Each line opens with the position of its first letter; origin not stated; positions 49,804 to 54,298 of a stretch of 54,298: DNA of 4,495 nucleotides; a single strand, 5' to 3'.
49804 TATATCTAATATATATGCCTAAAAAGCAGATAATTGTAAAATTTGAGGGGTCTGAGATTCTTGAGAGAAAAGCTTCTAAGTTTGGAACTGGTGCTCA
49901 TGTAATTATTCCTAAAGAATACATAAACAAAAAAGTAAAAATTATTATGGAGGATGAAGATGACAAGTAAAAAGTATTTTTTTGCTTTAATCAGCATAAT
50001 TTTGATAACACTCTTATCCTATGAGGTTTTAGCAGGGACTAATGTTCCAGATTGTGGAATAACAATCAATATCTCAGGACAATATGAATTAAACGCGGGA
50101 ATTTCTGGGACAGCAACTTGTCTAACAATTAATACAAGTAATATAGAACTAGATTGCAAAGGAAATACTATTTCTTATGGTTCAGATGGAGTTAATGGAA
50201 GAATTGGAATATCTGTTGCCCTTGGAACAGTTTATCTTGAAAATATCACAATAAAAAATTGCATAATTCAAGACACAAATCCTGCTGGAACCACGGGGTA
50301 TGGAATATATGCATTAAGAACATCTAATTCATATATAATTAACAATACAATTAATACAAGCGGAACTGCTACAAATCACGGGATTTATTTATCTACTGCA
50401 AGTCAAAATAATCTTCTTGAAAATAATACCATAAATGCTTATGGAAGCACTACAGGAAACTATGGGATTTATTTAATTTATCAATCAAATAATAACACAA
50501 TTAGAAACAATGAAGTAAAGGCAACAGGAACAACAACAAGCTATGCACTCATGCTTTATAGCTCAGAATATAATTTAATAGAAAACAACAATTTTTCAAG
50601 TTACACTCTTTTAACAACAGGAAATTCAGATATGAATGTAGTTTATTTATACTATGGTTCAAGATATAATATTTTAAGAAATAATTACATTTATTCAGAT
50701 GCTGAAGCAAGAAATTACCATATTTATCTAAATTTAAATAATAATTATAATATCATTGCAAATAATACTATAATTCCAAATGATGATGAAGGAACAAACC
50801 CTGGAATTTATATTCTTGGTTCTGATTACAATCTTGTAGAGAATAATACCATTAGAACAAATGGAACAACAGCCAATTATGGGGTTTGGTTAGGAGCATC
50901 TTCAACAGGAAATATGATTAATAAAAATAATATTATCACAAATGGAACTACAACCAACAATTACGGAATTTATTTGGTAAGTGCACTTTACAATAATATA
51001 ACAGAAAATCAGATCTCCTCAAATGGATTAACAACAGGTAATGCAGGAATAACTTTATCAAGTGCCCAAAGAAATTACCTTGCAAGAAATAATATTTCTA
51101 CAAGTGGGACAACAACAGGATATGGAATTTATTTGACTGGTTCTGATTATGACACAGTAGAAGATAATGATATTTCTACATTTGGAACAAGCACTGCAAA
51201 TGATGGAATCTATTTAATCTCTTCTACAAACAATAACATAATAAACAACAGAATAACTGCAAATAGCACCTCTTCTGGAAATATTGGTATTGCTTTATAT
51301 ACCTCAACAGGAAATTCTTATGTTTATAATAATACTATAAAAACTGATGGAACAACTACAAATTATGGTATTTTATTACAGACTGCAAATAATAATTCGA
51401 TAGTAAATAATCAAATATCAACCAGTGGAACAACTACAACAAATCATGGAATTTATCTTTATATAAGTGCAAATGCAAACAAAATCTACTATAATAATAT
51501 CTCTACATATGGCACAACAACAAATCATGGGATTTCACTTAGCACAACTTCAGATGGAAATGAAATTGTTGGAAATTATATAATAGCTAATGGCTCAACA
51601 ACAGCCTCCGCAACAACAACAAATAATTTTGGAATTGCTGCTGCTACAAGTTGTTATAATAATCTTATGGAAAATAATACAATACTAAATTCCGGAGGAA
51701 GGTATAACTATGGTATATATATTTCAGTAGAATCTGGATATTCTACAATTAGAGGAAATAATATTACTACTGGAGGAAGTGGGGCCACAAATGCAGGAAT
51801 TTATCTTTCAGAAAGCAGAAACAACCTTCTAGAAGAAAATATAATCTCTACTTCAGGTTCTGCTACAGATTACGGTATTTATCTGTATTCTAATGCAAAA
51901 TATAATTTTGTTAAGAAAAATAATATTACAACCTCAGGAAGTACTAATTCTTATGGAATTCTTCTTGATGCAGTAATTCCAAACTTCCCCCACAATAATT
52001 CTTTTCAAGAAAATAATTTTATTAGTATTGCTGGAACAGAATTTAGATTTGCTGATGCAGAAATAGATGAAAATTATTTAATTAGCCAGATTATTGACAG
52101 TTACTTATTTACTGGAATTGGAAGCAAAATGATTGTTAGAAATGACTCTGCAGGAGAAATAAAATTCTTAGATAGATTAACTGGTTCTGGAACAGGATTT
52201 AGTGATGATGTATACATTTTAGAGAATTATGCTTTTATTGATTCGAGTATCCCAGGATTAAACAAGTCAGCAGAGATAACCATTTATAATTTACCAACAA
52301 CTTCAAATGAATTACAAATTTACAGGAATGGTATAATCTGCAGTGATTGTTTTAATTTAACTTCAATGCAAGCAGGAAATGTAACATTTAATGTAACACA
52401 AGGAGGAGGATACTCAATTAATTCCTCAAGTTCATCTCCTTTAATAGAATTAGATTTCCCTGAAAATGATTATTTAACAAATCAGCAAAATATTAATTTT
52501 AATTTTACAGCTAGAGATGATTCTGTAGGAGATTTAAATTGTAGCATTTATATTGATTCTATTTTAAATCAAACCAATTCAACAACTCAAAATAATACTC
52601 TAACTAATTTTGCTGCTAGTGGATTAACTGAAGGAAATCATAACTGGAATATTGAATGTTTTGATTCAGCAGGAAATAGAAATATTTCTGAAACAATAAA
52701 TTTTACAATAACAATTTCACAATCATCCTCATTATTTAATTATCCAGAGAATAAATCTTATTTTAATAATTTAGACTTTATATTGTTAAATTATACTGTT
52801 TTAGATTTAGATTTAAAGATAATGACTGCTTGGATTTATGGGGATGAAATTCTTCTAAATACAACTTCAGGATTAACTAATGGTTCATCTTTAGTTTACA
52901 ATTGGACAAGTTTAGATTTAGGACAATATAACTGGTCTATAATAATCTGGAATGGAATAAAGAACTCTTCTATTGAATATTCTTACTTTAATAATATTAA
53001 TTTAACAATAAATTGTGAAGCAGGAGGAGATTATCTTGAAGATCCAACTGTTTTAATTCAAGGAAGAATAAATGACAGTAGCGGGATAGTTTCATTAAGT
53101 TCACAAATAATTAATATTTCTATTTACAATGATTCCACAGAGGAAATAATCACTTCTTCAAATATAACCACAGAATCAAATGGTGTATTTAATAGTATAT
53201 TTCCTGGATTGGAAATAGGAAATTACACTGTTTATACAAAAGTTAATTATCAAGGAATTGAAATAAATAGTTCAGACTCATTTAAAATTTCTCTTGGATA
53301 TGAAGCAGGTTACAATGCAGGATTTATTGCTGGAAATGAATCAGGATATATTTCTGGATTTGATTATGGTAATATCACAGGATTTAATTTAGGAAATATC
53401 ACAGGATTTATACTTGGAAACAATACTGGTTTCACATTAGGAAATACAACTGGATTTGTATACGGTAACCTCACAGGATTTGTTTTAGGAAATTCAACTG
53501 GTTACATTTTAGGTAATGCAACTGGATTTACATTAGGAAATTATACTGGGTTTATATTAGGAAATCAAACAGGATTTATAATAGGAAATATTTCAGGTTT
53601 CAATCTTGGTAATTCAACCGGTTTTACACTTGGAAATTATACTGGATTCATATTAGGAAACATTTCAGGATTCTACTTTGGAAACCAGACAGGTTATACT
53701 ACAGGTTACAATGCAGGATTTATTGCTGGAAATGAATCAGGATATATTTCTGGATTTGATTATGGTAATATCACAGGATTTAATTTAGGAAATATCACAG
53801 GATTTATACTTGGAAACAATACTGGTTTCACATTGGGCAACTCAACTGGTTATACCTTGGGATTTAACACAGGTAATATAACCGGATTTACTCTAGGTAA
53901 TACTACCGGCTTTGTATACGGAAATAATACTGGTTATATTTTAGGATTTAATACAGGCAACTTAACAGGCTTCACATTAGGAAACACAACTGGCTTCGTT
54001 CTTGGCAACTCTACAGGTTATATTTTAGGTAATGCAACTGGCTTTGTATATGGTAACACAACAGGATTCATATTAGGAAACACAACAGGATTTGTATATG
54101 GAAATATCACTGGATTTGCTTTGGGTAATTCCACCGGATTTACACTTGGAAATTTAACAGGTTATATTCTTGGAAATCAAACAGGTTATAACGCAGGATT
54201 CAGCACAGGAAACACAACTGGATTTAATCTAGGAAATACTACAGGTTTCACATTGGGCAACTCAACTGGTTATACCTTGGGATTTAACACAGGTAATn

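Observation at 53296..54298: Array of at least 40 octapeptides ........, each carrying an N-glycosylation sequon: a possible new solenoid or glyco-stalk repeat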

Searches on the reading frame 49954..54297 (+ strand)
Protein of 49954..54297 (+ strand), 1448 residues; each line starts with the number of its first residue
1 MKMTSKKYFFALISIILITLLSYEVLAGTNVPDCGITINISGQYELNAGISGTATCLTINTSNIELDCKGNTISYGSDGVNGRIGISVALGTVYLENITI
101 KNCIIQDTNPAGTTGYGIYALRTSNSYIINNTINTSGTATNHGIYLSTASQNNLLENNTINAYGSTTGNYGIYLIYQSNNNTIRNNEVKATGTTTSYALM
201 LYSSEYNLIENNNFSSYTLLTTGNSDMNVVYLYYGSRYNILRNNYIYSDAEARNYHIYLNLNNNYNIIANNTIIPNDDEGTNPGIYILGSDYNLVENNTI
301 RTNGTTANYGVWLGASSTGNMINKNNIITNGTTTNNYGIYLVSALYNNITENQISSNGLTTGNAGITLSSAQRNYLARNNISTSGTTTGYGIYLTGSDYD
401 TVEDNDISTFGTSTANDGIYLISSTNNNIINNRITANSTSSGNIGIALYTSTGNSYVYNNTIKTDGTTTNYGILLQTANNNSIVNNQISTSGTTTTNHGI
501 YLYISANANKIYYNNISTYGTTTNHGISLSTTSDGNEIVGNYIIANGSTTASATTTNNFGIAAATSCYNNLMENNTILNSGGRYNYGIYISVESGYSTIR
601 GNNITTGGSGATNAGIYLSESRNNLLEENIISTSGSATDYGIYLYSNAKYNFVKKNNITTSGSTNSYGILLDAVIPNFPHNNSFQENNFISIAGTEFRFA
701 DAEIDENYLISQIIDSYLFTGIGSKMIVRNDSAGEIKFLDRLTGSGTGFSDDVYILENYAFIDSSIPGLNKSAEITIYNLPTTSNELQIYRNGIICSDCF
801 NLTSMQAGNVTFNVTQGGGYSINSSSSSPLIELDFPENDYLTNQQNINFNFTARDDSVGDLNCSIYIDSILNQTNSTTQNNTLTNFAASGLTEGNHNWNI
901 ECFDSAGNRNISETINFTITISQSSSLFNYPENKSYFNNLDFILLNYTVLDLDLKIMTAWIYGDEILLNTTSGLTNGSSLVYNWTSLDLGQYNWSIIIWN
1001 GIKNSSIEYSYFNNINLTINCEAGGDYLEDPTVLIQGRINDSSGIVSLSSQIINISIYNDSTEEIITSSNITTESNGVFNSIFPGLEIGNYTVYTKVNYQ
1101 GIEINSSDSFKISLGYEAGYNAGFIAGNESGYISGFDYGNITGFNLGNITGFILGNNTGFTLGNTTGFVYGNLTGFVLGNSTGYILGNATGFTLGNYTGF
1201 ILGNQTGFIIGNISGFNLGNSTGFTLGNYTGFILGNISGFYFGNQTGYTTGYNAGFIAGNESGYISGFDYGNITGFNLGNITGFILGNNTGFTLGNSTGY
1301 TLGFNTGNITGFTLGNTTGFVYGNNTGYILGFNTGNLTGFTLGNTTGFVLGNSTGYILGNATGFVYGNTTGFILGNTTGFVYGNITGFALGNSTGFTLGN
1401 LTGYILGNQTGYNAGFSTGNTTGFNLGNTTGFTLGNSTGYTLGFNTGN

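Call 5: search_protein_families(library=pfam, proteins=[window:49954-54297:+], max_evalue=1)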
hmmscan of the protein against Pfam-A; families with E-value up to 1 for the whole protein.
window:49954-54297:+ (1448 aa): 5 families
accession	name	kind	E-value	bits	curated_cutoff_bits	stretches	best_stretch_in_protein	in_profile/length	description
PF13229.12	Beta_helix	-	6.3e-29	101.1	25.9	5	196-354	23-158/158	Right handed beta helix region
PF05048.19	NosD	-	5.7e-26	91.7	23.6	5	324-462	47-169/212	Periplasmic copper-binding protein (NosD)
PF09811.14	Yae1_N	-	6.3e-14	51.8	27.5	3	1251-1287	1-37/39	Essential protein Yae1, N terminal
PF19077.6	Big_13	-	3.6e-06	27.8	27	1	837-919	19-100/102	Bacterial Ig-like domain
PF02924.19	HDPD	-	0.0087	16.6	29.1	1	413-482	4-74/116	Bacteriophage lambda head decoration protein D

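Call 6: search_protein_families(library=ncbifam, proteins=[window:49954-54297:+], max_evalue=1)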
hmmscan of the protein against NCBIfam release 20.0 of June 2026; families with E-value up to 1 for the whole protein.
window:49954-54297:+ (1448 aa): 6 families
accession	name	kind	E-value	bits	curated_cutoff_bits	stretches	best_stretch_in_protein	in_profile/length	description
TIGR04247.1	NosD_copper_fam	subfamily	8.4e-22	77.3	300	3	335-556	96-295/377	nitrous oxide reductase family maturation protein NosD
NF004267.1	PRK05687.1-3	equivalog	4.6e-18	65.3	293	5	1119-1164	75-120/266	flagellar assembly protein FliH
NF004270.2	PRK05687.2-1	equivalog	6.9e-12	45.4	180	3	1240-1278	47-85/223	flagellar assembly protein FliH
NF009925.1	PRK13386.1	equivalog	5.1e-11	42.3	192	3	1243-1283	42-82/228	flagellar assembly protein FliH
TIGR03804.1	para_beta_helix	repeat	1.6e-05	24.5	19.45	7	391-438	1-43/44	parallel beta-helix repeat protein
NF033849.1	ser_rich_anae_1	subfamily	4.5e-05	21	650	1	1235-1443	370-571/1163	serine-rich protein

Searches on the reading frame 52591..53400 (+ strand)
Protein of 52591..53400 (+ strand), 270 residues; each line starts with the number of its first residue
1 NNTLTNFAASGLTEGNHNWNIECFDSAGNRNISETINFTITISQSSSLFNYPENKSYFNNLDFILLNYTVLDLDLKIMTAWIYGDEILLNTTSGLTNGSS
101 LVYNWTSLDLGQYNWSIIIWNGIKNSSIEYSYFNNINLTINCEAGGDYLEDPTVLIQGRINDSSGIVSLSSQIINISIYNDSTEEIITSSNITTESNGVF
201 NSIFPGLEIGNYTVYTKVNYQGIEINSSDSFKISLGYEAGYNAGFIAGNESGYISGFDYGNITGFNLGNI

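Call 34: find_homologous_proteins(query=window:52591-53400:+, max_evalue=0.001)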
Query window:52591-53400:+ (270 aa): 1 proteins with E <= 0.001 among 906 candidates.
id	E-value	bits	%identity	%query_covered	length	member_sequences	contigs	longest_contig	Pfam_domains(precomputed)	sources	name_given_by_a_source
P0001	2.0e-26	111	57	38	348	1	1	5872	PF13441.13,PF09811.15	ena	-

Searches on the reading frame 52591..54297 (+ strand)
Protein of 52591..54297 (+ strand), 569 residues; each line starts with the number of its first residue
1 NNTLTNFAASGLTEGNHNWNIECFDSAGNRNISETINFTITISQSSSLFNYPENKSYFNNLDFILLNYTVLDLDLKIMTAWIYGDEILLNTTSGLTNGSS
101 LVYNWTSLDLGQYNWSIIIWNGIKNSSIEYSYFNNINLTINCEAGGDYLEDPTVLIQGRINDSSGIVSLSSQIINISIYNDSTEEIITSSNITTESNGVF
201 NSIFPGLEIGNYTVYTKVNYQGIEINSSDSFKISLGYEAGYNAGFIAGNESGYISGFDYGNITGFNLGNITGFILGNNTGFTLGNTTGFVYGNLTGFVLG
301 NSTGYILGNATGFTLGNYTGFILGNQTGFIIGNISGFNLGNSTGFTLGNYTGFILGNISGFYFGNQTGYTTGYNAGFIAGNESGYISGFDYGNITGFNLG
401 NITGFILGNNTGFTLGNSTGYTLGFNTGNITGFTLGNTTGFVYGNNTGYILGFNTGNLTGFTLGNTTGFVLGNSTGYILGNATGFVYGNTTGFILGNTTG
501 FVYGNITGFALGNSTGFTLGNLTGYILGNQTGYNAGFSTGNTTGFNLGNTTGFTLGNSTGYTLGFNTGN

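Call 43: find_related_loci(query=window:52591-54297:+, collection=genome_contigs, flank=3000)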
Query window:52591-54297:+ (569 aa) in genome_contigs; peptide patterns used: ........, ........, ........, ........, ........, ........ (x = any residue, [..] = any of these).
54 stretches matched a pattern; 3 encode a relative of the query (tblastn E <= 1e-3); 3 distinct loci.
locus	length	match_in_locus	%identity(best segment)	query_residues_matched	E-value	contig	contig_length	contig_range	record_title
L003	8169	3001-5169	100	1-569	0e+0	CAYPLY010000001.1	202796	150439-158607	MAG TPA_asm: Candidatus Woesearchaeota archaeon isolate binchicken_co22_156 genome assembly, contig: NODE_35_length_2027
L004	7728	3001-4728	98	1-569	0e+0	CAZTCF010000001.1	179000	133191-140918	MAG TPA_asm: Candidatus Woesearchaeota archaeon isolate binchicken_co111_164 genome assembly, contig: NODE_93_length_179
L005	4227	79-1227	69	1-568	6e-163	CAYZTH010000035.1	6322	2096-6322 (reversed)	MAG TPA_asm: Candidatus Woesearchaeota archaeon isolate SRP178699_co1_214 genome assembly, contig: NODE_17985_length_632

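Call 65: search_protein_families(library=pfam, proteins=[L003:5101-6990:+], max_evalue=0.01)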
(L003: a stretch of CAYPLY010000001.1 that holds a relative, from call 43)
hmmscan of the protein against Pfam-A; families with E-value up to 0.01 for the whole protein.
L003:5101-6990:+ (630 aa): 0 families

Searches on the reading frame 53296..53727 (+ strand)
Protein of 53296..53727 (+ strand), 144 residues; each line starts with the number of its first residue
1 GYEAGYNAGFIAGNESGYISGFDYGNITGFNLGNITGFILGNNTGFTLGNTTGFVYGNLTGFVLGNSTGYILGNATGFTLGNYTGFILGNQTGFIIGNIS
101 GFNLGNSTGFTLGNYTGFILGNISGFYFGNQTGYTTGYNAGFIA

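Call 45: predict_structure(alignment_id=A1)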
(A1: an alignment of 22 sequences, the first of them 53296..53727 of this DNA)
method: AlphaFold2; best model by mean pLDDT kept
length: 144 residues; sequences in the alignment: 22
mean_pLDDT: 49.6   pTM: 0.27
mean pLDDT of the five models: 49.6, 44.3, 34.2, 30.8, 28.5
residues with pLDDT >= 90: 0; 70-90: 0; 50-70: 71; < 50: 73
segments of 3 or more residues with pLDDT < 50: 1-6, 20-22, 24-26, 28-30, 32-34, 36-38, 40-46, 48-50, 52-54, 56-58, 72-74
pLDDT, mean of each block of 10 residues (from residue 1): 44 47 45 46 44 47 49 51 53 55 53 52 52 54 51
secondary structure, 60 per line:
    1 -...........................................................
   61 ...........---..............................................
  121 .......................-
elements in order: H2-71 H75-143
